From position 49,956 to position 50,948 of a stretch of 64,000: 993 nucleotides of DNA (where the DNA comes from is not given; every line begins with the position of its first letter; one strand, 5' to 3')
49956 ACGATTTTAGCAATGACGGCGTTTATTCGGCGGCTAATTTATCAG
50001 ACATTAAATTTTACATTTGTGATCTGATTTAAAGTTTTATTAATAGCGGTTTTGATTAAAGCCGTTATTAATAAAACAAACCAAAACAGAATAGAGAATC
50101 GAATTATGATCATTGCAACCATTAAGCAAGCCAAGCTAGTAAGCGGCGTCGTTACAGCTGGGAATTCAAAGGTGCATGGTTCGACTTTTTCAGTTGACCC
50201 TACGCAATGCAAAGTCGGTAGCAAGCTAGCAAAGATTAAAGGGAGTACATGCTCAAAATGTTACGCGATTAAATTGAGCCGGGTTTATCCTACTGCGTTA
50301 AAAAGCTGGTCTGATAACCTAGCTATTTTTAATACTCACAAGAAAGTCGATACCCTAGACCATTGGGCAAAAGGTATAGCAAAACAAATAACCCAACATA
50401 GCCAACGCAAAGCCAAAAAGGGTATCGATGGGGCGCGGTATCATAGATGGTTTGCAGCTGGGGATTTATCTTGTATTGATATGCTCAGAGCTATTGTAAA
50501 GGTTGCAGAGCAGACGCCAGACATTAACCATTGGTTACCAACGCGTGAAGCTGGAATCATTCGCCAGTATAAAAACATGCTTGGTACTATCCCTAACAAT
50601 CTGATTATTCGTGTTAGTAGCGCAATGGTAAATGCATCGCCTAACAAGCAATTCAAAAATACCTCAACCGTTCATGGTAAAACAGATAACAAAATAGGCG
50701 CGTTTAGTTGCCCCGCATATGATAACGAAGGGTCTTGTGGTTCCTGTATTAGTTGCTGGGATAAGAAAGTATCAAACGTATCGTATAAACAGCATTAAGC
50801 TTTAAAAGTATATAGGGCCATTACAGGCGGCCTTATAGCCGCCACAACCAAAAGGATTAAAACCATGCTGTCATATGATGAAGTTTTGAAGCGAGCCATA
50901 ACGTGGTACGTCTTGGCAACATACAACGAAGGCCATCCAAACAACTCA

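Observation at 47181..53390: Atypical 6-kb segment: 8-gene cassette flanked by 1.2-kb ORF-free regions, ~30-bp direct repeats, GATC-rich palindromic repeats and recurring cgtTATAGG motifs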

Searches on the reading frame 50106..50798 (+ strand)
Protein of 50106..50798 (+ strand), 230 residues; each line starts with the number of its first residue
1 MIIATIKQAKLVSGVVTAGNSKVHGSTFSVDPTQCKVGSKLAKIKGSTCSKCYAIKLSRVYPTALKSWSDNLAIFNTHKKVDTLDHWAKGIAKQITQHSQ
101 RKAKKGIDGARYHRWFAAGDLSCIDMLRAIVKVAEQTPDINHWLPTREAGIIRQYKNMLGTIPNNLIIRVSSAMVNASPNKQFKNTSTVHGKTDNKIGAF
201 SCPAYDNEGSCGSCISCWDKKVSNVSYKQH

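Call 9: search_protein_families(library=pfam, max_evalue=0.01, proteins=[window:50106-50798:+])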
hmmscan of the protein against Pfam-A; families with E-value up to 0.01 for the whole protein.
window:50106-50798:+ (230 aa): 2 families
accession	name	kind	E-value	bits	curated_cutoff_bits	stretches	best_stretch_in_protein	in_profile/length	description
PF17338.8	GP88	-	3.3e-18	66.8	24.4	1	45-189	41-182/230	Gene product 88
PF01657.22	Stress-antifung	-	0.005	17.9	25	0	154-220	15-73/99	Salt stress response/antifungal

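Call 10: search_protein_families(library=phrogs, max_evalue=0.01, proteins=[window:50106-50798:+])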
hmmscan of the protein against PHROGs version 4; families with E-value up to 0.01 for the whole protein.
window:50106-50798:+ (230 aa): 1 family
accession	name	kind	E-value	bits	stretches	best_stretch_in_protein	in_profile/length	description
phrog_1392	-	unknown function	3.1e-16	60.6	1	48-229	89-278/296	-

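Call 14: search_dna_similar(query=window:50106-50798:+, collection=phages, mode=protein, max_rows=25)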
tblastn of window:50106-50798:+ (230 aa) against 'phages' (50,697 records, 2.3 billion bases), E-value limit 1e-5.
Records with a match: 17; places in all: 17; records where one place covers at least 80% of the query: 12.
Best place of each record, by identity: <60% 17.
By first word of the organism name: Roseobacter 6; Acinetobacter 3; Pelagibacter 2; Caulobacter 2; Caudoviricetes 2; phage 1; Bacteriophage 1.
By host as written in the record: Paracoccaceae bacterium strain FZCC0023 3; - 3; Rhodobacteraceae bacterium FZCC0023 2; Candidatus Pelagibacter sp. HTCC1062 2; Caulobacter crescentus 2; Rhodobacteraceae bacterium FZCC0012 1; unknown 1; Acinetobacter baumannii 1; and 2 more.
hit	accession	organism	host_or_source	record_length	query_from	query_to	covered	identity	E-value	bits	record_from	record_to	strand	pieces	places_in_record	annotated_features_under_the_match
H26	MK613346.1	Roseobacter phage CRP-4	Rhodobacteraceae bacterium FZCC0023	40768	6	230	98%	47.6%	3e-56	198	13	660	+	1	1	hypothetical protein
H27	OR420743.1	Roseobacter phage CRP-125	Paracoccaceae bacterium strain FZCC0023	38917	3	230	99%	44.7%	1e-59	207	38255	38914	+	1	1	hypothetical protein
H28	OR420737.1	Roseobacter phage CRP-171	Paracoccaceae bacterium strain FZCC0023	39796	3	230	99%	44.7%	8e-58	202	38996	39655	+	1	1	hypothetical protein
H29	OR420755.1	Roseobacter phage CRP-113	Paracoccaceae bacterium strain FZCC0023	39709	3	230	99%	44.7%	9e-58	202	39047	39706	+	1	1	hypothetical protein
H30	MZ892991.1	Roseobacter phage CRP-603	Rhodobacteraceae bacterium FZCC0012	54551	5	230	98%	42.5%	3e-51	183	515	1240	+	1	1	hypothetical protein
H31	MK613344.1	Roseobacter phage CRP-2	Rhodobacteraceae bacterium FZCC0023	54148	5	230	98%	42.1%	7e-51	182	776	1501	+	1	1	hypothetical protein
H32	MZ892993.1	Pelagibacter phage HTVC033P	Candidatus Pelagibacter sp. HTCC1062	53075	3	230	99%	38.0%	1e-38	147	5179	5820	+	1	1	hypothetical protein (x2)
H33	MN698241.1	Pelagibacter phage HTVC027P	Candidatus Pelagibacter sp. HTCC1062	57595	3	230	99%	33.5%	1e-29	121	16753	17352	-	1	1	hypothetical protein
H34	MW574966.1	phage 023Pt_psg01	unknown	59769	2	230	100%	31.6%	2e-28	118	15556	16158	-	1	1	hypothetical protein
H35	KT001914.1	Caulobacter phage Seuss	Caulobacter crescentus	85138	10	230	96%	31.1%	2e-28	117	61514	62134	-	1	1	hypothetical protein | ribosome_binding_site (x2)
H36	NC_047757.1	Caulobacter phage Seuss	Caulobacter crescentus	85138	10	230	96%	31.1%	2e-28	117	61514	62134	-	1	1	hypothetical protein | ribosome_binding_site (x2)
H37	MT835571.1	Bacteriophage sp.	human fecal samples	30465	11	230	96%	25.0%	2e-7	57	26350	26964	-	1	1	record has no annotation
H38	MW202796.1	Caudoviricetes sp.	Manatee Spring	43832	105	230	55%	32.0%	6e-15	79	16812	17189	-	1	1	hypothetical protein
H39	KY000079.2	Acinetobacter phage AM24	Acinetobacter baumannii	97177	111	230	52%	30.5%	2e-13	74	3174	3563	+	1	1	hypothetical protein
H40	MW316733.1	Acinetobacter phage Bestia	Acinetobacter baumannii strain KZ-1098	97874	111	230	52%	30.5%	3e-13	74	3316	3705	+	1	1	hypothetical protein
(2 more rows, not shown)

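Call 22: find_related_loci(query=window:50106-50798:+, collection=viral_contigs, flank=10000)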
Query window:50106-50798:+ (230 aa) in viral_contigs; peptide patterns used: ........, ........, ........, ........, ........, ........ (x = any residue, [..] = any of these).
5 stretches matched a pattern, but none encodes a relative of the query by tblastn (E <= 1e-3).

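Call 23: find_encoding_contigs(protein=window:50106-50798:+, flank=10000, max_places=10)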
Protein window:50106-50798:+ (230 aa): 1 contig read that carries it; 1 place shown.
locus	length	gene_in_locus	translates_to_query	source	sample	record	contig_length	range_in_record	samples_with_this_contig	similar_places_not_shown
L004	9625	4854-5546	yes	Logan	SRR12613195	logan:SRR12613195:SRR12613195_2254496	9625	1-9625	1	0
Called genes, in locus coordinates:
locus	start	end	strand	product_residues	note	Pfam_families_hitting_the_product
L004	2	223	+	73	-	?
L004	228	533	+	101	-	-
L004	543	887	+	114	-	-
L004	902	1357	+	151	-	-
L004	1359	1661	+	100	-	-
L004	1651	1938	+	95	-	-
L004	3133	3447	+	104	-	-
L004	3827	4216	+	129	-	-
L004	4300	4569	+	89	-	-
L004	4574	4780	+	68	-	-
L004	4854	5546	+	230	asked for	PF17338:GP88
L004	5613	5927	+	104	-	-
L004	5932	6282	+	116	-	-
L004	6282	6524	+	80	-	-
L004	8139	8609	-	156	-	-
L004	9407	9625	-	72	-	?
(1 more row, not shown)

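Call 64: search_solved_structures(query=window:50106-50798:+, max_evalue=1)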
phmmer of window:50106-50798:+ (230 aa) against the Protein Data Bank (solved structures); distinct sequences matched with E-value up to 1: 2.
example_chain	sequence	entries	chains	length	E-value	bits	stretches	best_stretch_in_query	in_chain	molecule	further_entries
6m3y_A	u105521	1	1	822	0.78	12.8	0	146-214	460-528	Pilus assembly protein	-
6m48_A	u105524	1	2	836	0.8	12.8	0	146-214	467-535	SpaC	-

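Call 65: search_protein_families(library=padloc, max_evalue=0.01, proteins=[window:50106-50798:+])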
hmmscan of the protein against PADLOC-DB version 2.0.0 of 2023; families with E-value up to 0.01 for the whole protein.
window:50106-50798:+ (230 aa): 0 families

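Call 66: search_protein_families(library=ncbifam, max_evalue=0.01, proteins=[window:50106-50798:+])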
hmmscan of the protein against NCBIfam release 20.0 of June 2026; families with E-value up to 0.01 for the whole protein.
window:50106-50798:+ (230 aa): 0 families

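Call 69: find_homologous_proteins(query=window:50106-50798:+)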
Query window:50106-50798:+ (230 aa): 195 proteins with E <= 0.001 among 296 candidates; the best 120 are listed.
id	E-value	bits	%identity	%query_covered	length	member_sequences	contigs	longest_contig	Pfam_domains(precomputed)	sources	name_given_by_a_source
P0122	2.5e-152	523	100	100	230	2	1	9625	PF17338.9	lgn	-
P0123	8.3e-87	309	61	99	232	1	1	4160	PF17338.9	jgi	jgi:hypothetical protein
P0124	1.2e-80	289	59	100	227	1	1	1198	PF17338.9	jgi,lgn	jgi:hypothetical protein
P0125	4.8e-79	283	57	100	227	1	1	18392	PF17338.9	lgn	-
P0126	6.3e-78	280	57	98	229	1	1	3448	PF17338.9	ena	-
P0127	1.1e-77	279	57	98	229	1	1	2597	PF17338.9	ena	-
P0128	3.4e-77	277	57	98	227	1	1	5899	PF17338.9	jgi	jgi:hypothetical protein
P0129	3.4e-76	274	58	98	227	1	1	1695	PF17338.9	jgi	jgi:hypothetical protein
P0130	1.1e-75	272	56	98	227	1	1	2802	PF17338.9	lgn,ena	-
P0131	1.7e-75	272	55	98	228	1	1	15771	PF17338.9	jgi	jgi:hypothetical protein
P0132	9.2e-75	269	56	100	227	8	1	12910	PF17338.9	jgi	-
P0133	7.5e-74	266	53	100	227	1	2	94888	PF17338.9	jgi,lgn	jgi:hypothetical protein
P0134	1.4e-73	266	56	98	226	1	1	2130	PF17338.9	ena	-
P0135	5.0e-73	264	55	100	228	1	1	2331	PF17338.9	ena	-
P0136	9.9e-73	263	56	100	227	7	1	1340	PF17338.9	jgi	-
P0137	1.8e-72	262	57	99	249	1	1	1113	PF17338.9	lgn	-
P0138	3.9e-72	261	55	98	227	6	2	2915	PF17338.9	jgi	jgi:hypothetical protein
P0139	1.7e-71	259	54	98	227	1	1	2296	PF17338.9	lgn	-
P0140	7.0e-71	257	56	98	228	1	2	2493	PF17338.9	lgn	-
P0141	1.3e-69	253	53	98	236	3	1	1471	PF17338.9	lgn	-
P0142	3.8e-69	251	53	98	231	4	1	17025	PF17338.9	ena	-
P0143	5.1e-68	247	53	99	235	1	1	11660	PF17338.9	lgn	-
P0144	2.2e-67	245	53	98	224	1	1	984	PF17338.9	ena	-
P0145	2.1e-65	239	50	99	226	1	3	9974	PF17338.9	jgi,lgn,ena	jgi:hypothetical protein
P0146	1.7e-58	216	44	98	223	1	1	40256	PF17338.9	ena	-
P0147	2.1e-58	216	45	98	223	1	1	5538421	PF17338.9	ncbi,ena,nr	nr:hypothetical protein [uncultured Cohaesibacter sp.]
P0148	2.2e-58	216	47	100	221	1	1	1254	PF17338.9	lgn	-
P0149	3.8e-58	215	47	100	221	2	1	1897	PF17338.9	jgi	-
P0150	3.7e-57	212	47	99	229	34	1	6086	PF17338.9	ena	-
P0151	6.3e-56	208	45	99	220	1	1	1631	PF17338.9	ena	-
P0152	1.7e-55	206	46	98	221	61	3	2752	PF17338.9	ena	-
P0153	2.1e-55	206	45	98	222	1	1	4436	PF17338.9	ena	-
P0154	2.2e-55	206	46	100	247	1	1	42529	PF17338.9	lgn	-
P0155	3.6e-55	205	45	100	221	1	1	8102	PF17338.9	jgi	jgi:hypothetical protein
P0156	3.9e-55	205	45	98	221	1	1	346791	PF17338.9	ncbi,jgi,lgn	jgi:hypothetical protein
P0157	5.1e-55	205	48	93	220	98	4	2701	PF17338.9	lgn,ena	-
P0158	5.8e-55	205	48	90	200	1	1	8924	PF17338.9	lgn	-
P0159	6.5e-55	204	46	98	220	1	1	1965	PF17338.9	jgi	jgi:hypothetical protein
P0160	6.6e-55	204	47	98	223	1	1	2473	PF17338.9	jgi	jgi:hypothetical protein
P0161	2.0e-54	203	46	96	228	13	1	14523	PF17338.9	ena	-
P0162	4.3e-54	202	45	98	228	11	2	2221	PF17338.9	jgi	jgi:hypothetical protein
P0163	5.4e-54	201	46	98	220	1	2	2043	PF17338.9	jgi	jgi:hypothetical protein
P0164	8.1e-54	201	44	99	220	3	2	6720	PF17338.9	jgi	jgi:hypothetical protein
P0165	1.2e-53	200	44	99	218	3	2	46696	PF17338.9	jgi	jgi:hypothetical protein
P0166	1.3e-53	200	46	98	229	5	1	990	PF17338.9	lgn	-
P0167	1.4e-53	200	44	98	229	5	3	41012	PF17338.9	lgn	-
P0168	2.4e-53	199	45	95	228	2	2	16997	PF17338.9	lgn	-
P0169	2.8e-53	199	44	99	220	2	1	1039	PF17338.9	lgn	-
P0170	3.5e-53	199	43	100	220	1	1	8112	PF17338.9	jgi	jgi:hypothetical protein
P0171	3.8e-53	199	48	98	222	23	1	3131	PF17338.9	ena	-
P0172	3.9e-53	199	46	93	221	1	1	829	PF17338.9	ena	-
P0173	4.1e-53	199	44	100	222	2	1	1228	PF17338.9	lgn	-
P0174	4.3e-53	199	48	93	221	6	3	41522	PF17338.9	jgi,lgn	jgi:hypothetical protein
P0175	4.7e-53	198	45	100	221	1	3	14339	PF17338.9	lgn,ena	-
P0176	5.2e-53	198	47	93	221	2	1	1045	PF17338.9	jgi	jgi:hypothetical protein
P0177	5.2e-53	198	44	98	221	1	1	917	PF17338.9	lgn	-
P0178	5.4e-53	198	45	94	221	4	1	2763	PF17338.9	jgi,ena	jgi:hypothetical protein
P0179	8.0e-53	198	46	98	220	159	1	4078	PF17338.9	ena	-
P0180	1.1e-52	197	45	98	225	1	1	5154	PF17338.9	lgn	-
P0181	1.1e-52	197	44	98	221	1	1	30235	PF17338.9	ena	-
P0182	1.2e-52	197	46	98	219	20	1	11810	PF17338.9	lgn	-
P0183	1.9e-52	196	44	98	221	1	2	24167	PF17338.9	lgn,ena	-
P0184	2.3e-52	196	46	98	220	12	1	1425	PF17338.9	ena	-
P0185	2.3e-52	196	43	98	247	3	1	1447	PF17338.9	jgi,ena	-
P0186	2.7e-52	196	42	99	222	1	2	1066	PF17338.9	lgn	-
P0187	2.9e-52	196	46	98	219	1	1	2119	PF17338.9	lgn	-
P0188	5.3e-52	195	45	97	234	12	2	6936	PF17338.9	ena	-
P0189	5.8e-52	195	45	98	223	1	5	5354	PF17338.9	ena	-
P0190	6.8e-52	195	44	98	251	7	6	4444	PF17338.9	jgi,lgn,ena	jgi:hypothetical protein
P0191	8.4e-52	194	42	98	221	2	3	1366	PF17338.9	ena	-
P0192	1.0e-51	194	47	93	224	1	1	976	PF17338.9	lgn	-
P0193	1.0e-51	194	42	98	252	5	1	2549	PF17338.9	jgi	jgi:hypothetical protein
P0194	1.5e-51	193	43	99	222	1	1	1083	PF17338.9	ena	-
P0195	1.8e-51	193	41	98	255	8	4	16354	PF17338.9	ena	-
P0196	2.3e-51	193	45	98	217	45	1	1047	PF17338.9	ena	-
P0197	2.3e-51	193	45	94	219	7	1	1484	PF17338.9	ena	-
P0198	6.4e-51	191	44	98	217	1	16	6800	PF17338.9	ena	-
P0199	1.1e-50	191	43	98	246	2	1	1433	PF17338.9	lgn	-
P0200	1.4e-50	190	45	98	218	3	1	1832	PF17338.9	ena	-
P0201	1.7e-50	190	45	98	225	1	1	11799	PF17338.9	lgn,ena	-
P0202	2.1e-50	190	42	98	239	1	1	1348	PF17338.9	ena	-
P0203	2.5e-50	189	46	98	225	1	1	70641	PF17338.9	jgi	jgi:Gene product 88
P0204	2.6e-50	189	42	98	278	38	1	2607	PF17338.9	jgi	-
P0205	2.7e-50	189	42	99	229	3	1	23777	PF17338.9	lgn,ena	-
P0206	2.8e-50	189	44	98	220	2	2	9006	PF17338.9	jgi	jgi:hypothetical protein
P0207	3.0e-50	189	42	98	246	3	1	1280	PF17338.9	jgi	jgi:hypothetical protein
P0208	3.6e-50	189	43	95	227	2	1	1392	PF17338.9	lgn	-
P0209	5.3e-50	188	45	98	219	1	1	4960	PF17338.9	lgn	-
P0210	8.5e-50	188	40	100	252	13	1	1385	PF17338.9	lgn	-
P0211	1.1e-49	187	42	98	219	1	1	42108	PF17338.9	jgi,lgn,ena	-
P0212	1.5e-49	187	42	100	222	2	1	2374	PF17338.9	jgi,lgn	jgi:hypothetical protein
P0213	2.3e-49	186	41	100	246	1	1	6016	PF17338.9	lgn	-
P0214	4.0e-49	186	40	98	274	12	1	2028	PF17338.9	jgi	-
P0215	6.0e-49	185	40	100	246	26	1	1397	PF17338.9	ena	-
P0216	7.1e-49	185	43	98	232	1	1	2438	PF17338.9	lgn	-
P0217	7.1e-49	185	43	98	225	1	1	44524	PF17338.9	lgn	-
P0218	7.9e-49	185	43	100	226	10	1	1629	PF17338.9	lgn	-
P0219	8.0e-49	185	41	98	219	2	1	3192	PF17338.9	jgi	jgi:hypothetical protein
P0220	8.4e-49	184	42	94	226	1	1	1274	PF17338.9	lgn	-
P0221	9.6e-49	184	42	100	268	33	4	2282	PF17338.9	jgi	-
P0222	1.6e-48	184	42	100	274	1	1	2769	PF17338.9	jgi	jgi:hypothetical protein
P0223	1.9e-48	183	43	98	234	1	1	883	PF17338.9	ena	-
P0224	2.2e-48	183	44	99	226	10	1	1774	PF17338.9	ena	-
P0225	2.3e-48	183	40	98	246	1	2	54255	PF17338.9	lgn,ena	-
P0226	2.7e-48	183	59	63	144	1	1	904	PF17338.9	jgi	jgi:hypothetical protein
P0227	3.0e-48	183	44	98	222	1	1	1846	PF17338.9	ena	-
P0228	5.9e-48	182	43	99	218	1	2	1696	PF17338.9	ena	-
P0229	7.0e-48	181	43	98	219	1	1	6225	PF17338.9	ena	-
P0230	1.1e-47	181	41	100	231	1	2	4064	PF17338.9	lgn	-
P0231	1.9e-47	180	43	98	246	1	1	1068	PF17338.9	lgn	-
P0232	2.1e-47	180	40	98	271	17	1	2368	PF17338.9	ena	-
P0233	2.1e-47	180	43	98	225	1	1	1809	PF17338.9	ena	-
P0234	5.3e-47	179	43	99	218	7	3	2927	PF17338.9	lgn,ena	-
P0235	5.8e-47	178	43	95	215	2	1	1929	PF17338.9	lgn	-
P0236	5.9e-47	178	42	98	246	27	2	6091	PF17338.9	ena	-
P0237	6.4e-47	178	42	98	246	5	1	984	PF17338.9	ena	-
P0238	6.5e-47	178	43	100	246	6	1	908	PF17338.9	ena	-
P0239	9.1e-47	178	41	98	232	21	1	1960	PF17338.9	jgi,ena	jgi:hypothetical protein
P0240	1.4e-46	177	40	100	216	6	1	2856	PF17338.9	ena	-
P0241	1.5e-46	177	40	100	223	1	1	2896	PF17338.9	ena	-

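Call 70: find_encoding_contigs(protein=P0123, flank=10000, max_places=2)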
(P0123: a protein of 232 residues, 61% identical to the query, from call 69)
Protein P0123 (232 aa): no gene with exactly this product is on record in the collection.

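Call 71: find_encoding_contigs(protein=P0125, flank=10000, max_places=2)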
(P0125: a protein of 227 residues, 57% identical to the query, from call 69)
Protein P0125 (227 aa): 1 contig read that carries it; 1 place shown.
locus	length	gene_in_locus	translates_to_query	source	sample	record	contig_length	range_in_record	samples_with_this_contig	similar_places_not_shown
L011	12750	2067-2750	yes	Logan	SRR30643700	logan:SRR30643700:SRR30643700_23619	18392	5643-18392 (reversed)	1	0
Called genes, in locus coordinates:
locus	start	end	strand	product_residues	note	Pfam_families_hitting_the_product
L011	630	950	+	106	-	-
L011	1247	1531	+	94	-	-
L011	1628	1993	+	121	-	-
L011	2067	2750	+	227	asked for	PF17338:GP88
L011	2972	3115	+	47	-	-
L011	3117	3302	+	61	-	-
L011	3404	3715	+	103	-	-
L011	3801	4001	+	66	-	-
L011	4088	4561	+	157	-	-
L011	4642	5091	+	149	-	-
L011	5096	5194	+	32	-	-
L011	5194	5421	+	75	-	-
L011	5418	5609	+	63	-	-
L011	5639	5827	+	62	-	-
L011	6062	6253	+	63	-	-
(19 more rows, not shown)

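Call 72: find_encoding_contigs(protein=P0131, flank=10000, max_places=2)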
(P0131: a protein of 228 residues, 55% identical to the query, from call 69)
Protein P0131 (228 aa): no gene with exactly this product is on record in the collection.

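Call 97: predict_structure(alignment_id=A2)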
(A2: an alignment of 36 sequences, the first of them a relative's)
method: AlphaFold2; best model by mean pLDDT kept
length: 230 residues; sequences in the alignment: 36
mean_pLDDT: 94.9   pTM: 0.91
mean pLDDT of the five models: 94.9, 94.5, 94.1, 93.9, 87.9
residues with pLDDT >= 90: 205; 70-90: 25; 50-70: 0; < 50: 0
segments of 3 or more residues with pLDDT < 50: none
pLDDT, mean of each block of 10 residues (from residue 1): 94 94 88 94 94 92 96 98 98 98 93 95 98 98 97 95 98 96 96 91 92 93 94
secondary structure, 60 per line:
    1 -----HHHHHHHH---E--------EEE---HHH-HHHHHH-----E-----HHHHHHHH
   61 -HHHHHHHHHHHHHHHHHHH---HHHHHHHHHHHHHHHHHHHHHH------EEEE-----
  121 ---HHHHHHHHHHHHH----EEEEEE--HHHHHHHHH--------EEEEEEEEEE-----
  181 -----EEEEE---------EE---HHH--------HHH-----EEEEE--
elements in order: H6-13 E26-28 H36-41 H53-60 H62-80 H84-105 E112-115 H124-136 E141-146 H149-157 E166-175 E186-190 E224-228
